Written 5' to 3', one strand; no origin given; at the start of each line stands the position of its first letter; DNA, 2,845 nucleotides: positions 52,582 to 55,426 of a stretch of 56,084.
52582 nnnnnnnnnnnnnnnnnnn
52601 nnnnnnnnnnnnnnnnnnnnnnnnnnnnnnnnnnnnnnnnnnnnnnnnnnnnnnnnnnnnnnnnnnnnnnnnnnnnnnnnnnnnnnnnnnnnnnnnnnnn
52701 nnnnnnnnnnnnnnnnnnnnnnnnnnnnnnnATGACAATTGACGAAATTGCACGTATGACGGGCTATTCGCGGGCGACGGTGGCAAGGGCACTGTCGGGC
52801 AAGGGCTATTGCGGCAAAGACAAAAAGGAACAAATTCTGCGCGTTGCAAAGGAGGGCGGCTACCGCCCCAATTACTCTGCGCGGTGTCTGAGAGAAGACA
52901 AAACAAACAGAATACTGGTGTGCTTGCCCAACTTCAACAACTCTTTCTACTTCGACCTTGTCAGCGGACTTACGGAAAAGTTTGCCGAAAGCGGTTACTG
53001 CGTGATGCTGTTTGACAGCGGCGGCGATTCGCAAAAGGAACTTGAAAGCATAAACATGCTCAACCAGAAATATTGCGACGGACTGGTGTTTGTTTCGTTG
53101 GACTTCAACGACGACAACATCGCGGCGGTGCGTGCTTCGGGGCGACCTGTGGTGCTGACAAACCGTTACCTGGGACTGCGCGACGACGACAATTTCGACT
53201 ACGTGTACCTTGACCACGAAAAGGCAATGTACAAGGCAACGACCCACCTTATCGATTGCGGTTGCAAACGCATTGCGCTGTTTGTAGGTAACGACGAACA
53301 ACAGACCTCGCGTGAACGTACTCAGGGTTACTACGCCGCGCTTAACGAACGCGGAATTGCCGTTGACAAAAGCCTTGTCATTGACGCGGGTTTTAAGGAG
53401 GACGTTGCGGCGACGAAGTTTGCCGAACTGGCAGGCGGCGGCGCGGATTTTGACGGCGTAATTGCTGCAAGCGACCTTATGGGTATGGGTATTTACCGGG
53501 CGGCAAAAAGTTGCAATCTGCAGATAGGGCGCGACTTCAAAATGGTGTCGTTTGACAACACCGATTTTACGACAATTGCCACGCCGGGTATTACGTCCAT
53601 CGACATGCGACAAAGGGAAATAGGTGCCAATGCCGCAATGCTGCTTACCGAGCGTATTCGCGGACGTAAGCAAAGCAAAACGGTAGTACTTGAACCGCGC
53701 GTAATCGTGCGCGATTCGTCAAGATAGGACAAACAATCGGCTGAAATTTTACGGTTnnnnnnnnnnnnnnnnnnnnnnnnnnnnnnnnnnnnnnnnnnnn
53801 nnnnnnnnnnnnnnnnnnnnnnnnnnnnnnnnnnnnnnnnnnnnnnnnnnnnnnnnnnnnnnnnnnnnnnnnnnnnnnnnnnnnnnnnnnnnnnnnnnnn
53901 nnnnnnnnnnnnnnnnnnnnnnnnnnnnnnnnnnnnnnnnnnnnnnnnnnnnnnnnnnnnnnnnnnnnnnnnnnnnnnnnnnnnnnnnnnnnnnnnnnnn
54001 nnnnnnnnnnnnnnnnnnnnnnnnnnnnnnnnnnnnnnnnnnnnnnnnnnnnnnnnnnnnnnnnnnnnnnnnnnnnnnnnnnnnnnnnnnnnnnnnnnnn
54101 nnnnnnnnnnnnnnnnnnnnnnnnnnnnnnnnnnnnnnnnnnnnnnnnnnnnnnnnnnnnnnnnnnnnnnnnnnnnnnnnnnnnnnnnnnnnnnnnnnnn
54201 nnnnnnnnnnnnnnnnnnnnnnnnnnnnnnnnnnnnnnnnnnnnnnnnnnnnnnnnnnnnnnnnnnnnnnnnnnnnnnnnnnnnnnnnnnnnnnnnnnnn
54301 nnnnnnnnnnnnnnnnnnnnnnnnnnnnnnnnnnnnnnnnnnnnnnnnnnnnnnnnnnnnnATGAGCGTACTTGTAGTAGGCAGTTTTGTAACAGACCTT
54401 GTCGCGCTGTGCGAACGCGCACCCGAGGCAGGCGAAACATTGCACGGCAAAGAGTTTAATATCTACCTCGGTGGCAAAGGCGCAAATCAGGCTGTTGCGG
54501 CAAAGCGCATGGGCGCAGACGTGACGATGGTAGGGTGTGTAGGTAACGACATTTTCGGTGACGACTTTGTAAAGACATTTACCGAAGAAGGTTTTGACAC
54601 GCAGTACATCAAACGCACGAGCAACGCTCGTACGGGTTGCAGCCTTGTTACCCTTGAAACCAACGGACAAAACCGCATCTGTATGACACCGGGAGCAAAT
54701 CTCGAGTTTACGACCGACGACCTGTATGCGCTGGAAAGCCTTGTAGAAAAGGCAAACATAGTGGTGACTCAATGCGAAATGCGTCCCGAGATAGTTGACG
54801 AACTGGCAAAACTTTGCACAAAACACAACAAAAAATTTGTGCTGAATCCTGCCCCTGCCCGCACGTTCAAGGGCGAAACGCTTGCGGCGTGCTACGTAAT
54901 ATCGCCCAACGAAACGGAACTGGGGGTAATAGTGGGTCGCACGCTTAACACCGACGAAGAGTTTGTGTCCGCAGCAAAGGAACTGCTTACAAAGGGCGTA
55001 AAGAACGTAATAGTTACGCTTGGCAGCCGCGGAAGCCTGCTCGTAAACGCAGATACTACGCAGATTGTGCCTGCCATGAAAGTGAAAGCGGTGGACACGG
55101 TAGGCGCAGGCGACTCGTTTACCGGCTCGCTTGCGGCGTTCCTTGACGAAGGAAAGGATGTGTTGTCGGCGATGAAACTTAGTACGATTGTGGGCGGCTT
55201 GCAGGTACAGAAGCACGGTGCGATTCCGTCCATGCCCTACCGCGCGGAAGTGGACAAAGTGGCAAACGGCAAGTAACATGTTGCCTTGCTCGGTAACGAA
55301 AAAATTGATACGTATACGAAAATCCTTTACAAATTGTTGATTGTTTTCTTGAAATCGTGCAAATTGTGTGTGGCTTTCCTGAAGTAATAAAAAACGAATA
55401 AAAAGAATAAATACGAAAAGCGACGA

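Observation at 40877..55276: Firmicute locus combining three DUF4185 (GH183-like) enzymes, a GH172 enzyme, an ABC importer, a multi-CBM surface protein, LacI, an A5P isomerase and a pentose kinase: putative D-arabinofuranoside (D-arabinan) utilisation system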

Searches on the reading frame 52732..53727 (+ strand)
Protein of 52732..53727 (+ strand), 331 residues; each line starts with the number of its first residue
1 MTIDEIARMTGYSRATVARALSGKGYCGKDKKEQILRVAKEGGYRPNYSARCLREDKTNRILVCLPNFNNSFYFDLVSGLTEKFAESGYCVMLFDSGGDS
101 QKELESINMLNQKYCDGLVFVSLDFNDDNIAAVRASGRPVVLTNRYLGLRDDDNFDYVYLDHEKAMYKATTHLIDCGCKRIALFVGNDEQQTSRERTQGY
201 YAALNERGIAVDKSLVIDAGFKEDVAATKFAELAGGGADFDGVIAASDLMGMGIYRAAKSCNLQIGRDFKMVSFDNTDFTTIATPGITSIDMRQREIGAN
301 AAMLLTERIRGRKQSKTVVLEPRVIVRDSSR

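Call 3: search_protein_families(library=pfam, proteins=[window:52732-53727:+], max_evalue=0.01)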
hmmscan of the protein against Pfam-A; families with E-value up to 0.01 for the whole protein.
window:52732-53727:+ (331 aa): 4 families
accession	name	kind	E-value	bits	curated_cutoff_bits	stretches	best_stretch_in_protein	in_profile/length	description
PF00532.27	Peripla_BP_1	-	1.4e-31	110.5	22.2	1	59-317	2-269/281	Periplasmic binding proteins and sugar binding domain of LacI family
PF13377.12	Peripla_BP_3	-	6.2e-29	101.6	26.5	1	171-330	2-167/167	Periplasmic binding protein-like domain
PF13407.12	Peripla_BP_4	-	2.5e-16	60.4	35.1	1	61-312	1-257/258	Periplasmic binding protein domain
PF00356.27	LacI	-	1.7e-08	34.6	27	1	2-47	1-46/46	Bacterial regulatory proteins, lacI family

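Call 5: search_protein_families(library=ncbifam, proteins=[window:52732-53727:+], max_evalue=0.01)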
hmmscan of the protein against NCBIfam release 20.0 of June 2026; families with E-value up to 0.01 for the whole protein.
window:52732-53727:+ (331 aa): 18 families
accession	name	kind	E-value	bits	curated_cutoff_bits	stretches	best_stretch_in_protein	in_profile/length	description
NF008269.0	PRK11041.1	equivalog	2.9e-50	171.2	436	1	2-330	11-337/342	DNA-binding transcriptional regulator CytR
TIGR01481.1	ccpA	equivalog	1.3e-47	162.9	442.35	1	1-330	3-329/330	catabolite control protein A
NF047341.1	lactose_RbsR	equivalog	2.4e-45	155.3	382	1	2-330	4-328/331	ribose utilization transcriptional repressor RbsR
NF007979.0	PRK10703.1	equivalog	1.1e-39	136.5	501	1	2-329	3-330/341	HTH-type transcriptional repressor PurR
NF007743.0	PRK10423.1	equivalog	1.6e-39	135.9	531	1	2-329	3-329/330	ribose operon transcriptional repressor RbsR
NF052440.1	TransRegGNTRPSEAE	equivalog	1.5e-38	132.7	400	1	1-329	6-332/333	HTH-type transcriptional regulator GntR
NF051853.1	TransRegUriRCory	equivalog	4.8e-38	131.1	550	1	2-329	2-323/327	transcriptional regulator UriR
NF007449.0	PRK10014.1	subfamily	8.9e-36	123.6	310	1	2-327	8-341/342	Mal regulon transcriptional regulator MalI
NF008002.0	PRK10727.1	equivalog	4.1e-30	105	557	1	2-329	3-328/341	HTH-type transcriptional regulator GalR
TIGR02417.1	fruct_sucro_rep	subfamily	1.5e-29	103.3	389.55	1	2-319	1-317/327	D-fructose-responsive transcription factor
NF008452.0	PRK11303.1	equivalog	1.9e-28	99.6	385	1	1-317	1-316/332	catabolite repressor/activator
NF007706.0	PRK10401.1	equivalog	9.5e-28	97.4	555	1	1-292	2-290/346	HTH-type transcriptional regulator GalS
NF047913.1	TransRegIdnR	equivalog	1.2e-27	97.1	500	1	1-318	6-319/331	DNA-binding transcriptional regulator IdnR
NF007075.0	PRK09526.1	subfamily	3.1e-25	88.8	340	1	1-330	6-331/358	LacI family DNA-binding transcriptional regulator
TIGR02405.1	trehalos_R_Ecol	equivalog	1.4e-21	77.1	357.35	1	1-320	2-307/311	trehalose operon repressor TreR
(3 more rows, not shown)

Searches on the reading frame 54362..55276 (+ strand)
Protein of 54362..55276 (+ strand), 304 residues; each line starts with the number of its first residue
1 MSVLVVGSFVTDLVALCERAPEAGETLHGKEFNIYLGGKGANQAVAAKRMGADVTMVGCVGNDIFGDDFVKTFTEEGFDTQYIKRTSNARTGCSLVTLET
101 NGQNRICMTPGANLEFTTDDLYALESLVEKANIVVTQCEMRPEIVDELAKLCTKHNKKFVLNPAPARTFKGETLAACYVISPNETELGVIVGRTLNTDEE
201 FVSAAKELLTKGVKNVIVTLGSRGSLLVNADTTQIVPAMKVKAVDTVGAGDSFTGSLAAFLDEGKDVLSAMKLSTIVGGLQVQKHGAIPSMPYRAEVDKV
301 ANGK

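Call 4: search_protein_families(library=pfam, proteins=[window:54362-55276:+], max_evalue=0.01)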
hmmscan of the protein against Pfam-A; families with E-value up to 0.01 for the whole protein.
window:54362-55276:+ (304 aa): 4 families
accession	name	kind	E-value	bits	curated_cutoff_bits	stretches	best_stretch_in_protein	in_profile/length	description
PF00294.29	PfkB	-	3.4e-72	243.8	25.8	1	2-292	3-300/302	pfkB family carbohydrate kinase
PF08543.17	Phos_pyr_kin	-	1.3e-12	48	27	1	158-273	101-223/246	Phosphomethylpyrimidine kinase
PF01256.23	Carb_kinase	-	0.0011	18.9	27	1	176-271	116-209/242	NAD(P)H-hydrate dehydratase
PF25270.1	Khk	-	0.0053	16.4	35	0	36-76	83-122/365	Prokaryotic ketohexokinase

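Call 5: search_protein_families(library=ncbifam, proteins=[window:54362-55276:+], max_evalue=0.01)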
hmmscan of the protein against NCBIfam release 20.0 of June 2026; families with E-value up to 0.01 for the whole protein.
window:54362-55276:+ (304 aa): 36 families (the best 25 are shown)
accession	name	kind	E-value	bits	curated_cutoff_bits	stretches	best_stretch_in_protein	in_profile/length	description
TIGR02152.1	D_ribokin_bact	equivalog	3e-101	338.7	299.65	1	3-298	1-297/298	ribokinase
NF008353.0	PRK11142.1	equivalog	3e-79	266.7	341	1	3-300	5-302/307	ribokinase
TIGR03168.1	1-PFK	subfamily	5e-39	134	216.4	1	24-300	22-298/305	hexose kinase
TIGR03828.1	pfkB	equivalog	1.8e-37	129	292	1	22-300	20-298/305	1-phosphofructokinase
TIGR04382.1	myo_inos_iolC_N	equivalog_domain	2.6e-30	105.8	300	1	24-299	20-307/309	5-dehydro-2-deoxygluconokinase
TIGR02198.1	rfaE_dom_I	equivalog_domain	3.8e-28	98.5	345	1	3-288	10-303/315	D-glycero-beta-D-manno-heptose-7-phosphate kinase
NF007068.0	PRK09513.1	equivalog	1e-27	97.2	432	1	11-283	14-287/312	1-phosphofructokinase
NF041134.1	R1P_kin_Thcocales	equivalog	3.7e-24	85.6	500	1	2-298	2-279/291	ADP-dependent ribose-1-phosphate kinase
NF006957.1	PRK09434.1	equivalog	1.6e-23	83.6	450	2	36-123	26-115/302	fructokinase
NF041320.1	pfkB_Halo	equivalog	2.7e-23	82.8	400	1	20-289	20-285/302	1-phosphofructokinase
NF053626.1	RibKinHalex1628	equivalog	1.7e-21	77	330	1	4-299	5-289/293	ATP-dependent ribose-1-phosphate kinase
NF007321.0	PRK09813.1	equivalog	5.2e-20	72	247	2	196-287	169-260/261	fructoselysine 6-kinase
NF049991.1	TagKinase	equivalog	5.5e-19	68.1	420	2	172-299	190-313/321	tagatose kinase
NF007632.0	PRK10294.1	equivalog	1e-18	67.7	353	1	37-269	38-274/310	6-phosphofructokinase II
NF040938.1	KDG_KDGal_kin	equivalog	1.1e-17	64.1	400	2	199-300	201-302/305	bifunctional 2-dehydro-3-deoxygluconokinase/2-dehydro-3-deoxygalactonokinase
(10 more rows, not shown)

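Call 19: search_solved_structures(query=window:54362-55276:+, show_alignments=1, max_evalue=1e-20)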
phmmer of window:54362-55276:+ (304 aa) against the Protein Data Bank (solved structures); distinct sequences matched with E-value up to 1e-20: 14.
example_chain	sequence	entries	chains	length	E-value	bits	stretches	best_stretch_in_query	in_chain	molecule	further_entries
6wjz_A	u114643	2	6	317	7e-55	189.7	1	2-297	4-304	Ribokinase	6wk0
5byc_A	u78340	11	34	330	8.1e-55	189.5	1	2-297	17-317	Ribokinase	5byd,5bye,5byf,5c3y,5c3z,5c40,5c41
2fv7_A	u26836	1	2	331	8.4e-55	189.5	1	2-297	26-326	Ribokinase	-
4x8f_A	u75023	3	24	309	5.2e-54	186.9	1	3-298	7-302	Ribokinase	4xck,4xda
3ry7_A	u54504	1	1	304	7e-53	183.2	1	3-300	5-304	Ribokinase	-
1gqt_A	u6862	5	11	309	9.8e-52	179.4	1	2-299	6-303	RIBOKINASE | PROTEIN (RIBOKINASE)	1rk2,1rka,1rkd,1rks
6znx_A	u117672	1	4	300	1.7e-50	175.3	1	3-300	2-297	Ribokinase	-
8cqx_A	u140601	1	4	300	2.1e-50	175.1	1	3-300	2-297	Ribokinase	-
11bl_A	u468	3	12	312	3e-48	168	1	3-300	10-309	Ribokinase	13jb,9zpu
5zwy_A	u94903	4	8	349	4.1e-45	157.7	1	3-297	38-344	Ribokinase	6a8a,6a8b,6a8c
1vm7_A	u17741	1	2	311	1.4e-43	152.7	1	3-299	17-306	ribokinase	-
6ilr_A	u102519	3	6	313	3.3e-41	144.9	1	3-299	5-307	Ribokinase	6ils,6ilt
9m8t_A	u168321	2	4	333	6.7e-34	120.9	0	1-187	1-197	Ribokinase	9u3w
6whj_A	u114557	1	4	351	1.3e-31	113.4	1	3-299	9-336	Ribokinase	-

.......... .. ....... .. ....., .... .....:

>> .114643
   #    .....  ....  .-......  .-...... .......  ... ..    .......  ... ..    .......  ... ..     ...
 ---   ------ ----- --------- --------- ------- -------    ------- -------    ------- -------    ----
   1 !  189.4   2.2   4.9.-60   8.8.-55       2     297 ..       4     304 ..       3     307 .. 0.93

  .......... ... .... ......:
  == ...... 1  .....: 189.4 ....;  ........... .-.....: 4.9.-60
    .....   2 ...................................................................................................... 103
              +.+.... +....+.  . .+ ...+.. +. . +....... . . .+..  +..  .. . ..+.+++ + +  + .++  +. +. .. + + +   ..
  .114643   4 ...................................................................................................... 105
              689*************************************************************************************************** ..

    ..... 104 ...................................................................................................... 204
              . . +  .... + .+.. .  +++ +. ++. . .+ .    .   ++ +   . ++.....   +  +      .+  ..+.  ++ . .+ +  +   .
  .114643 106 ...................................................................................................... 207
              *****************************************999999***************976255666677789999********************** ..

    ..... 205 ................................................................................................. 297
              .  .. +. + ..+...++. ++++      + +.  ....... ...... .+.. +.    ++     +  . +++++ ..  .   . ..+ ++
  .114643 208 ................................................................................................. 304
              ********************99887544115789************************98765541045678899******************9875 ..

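Call 83: search_solved_structures(query=window:54362-55276:+, show_alignments=5, max_evalue=1e-40)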
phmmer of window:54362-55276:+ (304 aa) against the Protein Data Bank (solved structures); distinct sequences matched with E-value up to 1e-40: 12.
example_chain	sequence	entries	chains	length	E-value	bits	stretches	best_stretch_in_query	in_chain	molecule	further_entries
6wjz_A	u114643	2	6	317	7e-55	189.7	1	2-297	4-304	Ribokinase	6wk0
5byc_A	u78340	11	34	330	8.1e-55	189.5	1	2-297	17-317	Ribokinase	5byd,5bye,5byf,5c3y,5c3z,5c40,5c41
2fv7_A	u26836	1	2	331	8.4e-55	189.5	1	2-297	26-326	Ribokinase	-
4x8f_A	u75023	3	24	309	5.2e-54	186.9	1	3-298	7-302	Ribokinase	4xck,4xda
3ry7_A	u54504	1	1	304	7e-53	183.2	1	3-300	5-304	Ribokinase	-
1gqt_A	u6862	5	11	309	9.8e-52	179.4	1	2-299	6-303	RIBOKINASE | PROTEIN (RIBOKINASE)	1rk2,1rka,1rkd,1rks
6znx_A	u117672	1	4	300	1.7e-50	175.3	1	3-300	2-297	Ribokinase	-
8cqx_A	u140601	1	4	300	2.1e-50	175.1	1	3-300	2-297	Ribokinase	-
11bl_A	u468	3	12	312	3e-48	168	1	3-300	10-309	Ribokinase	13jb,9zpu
5zwy_A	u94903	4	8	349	4.1e-45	157.7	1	3-297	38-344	Ribokinase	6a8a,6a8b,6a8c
1vm7_A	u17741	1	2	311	1.4e-43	152.7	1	3-299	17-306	ribokinase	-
6ilr_A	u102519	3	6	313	3.3e-41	144.9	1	3-299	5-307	Ribokinase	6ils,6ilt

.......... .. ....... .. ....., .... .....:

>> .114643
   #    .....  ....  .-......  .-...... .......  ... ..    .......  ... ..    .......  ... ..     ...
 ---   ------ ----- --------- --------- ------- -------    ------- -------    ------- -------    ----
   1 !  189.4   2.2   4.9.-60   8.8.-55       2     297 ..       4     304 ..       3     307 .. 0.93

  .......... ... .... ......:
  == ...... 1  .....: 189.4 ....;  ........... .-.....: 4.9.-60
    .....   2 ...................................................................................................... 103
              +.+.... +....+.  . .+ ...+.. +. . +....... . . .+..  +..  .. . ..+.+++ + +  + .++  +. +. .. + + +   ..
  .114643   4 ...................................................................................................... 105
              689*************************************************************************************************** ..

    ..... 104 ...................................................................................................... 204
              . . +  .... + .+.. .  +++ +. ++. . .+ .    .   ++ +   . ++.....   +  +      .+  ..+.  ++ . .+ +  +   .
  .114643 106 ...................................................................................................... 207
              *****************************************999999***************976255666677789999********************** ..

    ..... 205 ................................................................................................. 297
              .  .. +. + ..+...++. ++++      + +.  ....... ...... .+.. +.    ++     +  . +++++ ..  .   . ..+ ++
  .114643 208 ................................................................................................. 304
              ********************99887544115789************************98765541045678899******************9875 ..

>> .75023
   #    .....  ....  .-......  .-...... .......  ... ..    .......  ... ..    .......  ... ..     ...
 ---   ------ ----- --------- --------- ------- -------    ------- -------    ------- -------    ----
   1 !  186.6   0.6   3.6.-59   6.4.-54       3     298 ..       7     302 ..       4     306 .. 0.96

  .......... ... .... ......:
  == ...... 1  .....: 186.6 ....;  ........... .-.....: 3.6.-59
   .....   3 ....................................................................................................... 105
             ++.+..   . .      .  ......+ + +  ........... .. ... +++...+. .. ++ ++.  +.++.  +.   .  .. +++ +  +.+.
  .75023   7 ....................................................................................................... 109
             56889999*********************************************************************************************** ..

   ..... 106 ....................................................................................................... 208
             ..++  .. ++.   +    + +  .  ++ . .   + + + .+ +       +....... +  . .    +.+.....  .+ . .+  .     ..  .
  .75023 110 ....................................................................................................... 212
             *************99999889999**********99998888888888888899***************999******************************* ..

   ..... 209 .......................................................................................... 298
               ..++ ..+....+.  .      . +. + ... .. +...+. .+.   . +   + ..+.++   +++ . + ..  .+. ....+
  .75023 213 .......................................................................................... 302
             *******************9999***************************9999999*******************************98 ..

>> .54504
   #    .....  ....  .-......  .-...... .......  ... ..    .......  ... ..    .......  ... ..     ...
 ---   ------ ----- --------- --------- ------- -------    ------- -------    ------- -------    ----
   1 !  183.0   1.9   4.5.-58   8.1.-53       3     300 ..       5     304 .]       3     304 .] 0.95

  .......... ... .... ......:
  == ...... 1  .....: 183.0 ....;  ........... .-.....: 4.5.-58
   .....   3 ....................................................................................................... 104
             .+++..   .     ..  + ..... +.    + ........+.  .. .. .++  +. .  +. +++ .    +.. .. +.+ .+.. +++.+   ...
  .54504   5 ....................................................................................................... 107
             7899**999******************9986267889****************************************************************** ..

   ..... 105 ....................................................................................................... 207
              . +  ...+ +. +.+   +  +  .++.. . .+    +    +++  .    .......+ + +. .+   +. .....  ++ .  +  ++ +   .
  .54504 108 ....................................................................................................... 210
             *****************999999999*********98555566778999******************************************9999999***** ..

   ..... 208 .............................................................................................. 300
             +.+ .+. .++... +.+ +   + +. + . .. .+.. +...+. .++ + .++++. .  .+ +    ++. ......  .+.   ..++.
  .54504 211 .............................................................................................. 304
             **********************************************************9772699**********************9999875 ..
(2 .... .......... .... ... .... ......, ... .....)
